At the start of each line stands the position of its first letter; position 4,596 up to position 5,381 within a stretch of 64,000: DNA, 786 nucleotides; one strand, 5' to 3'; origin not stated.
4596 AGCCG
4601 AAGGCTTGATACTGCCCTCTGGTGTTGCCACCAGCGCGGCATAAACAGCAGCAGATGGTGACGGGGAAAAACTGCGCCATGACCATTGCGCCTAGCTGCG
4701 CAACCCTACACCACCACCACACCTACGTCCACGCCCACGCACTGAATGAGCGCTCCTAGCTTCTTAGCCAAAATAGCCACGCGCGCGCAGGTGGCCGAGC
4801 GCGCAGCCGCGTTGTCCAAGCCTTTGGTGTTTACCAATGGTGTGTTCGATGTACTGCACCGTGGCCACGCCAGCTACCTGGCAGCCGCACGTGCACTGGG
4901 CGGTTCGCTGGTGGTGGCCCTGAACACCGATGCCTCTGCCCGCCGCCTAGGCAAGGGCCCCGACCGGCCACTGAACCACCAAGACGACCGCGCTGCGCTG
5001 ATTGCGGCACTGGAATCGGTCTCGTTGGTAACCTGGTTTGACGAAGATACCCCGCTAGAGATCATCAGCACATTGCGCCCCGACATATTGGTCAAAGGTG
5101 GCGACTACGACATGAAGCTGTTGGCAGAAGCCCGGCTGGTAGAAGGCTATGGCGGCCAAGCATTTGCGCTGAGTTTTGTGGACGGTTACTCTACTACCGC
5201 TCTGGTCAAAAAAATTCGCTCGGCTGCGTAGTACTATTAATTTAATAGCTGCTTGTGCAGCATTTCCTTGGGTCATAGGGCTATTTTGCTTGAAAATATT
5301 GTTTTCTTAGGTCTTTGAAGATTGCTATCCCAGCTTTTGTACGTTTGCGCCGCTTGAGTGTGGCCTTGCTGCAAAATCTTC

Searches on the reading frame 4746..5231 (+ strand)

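Call 20: search_protein_families(library=pfam, proteins=[window:4746-5231:+], max_evalue=0.001)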
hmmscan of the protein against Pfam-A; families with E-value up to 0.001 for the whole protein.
window:4746-5231:+ (161 aa): 1 family
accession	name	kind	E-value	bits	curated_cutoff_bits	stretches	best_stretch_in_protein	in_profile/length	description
PF01467.32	CTP_transf_like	-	2.8e-15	57.2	21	1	29-137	1-104/133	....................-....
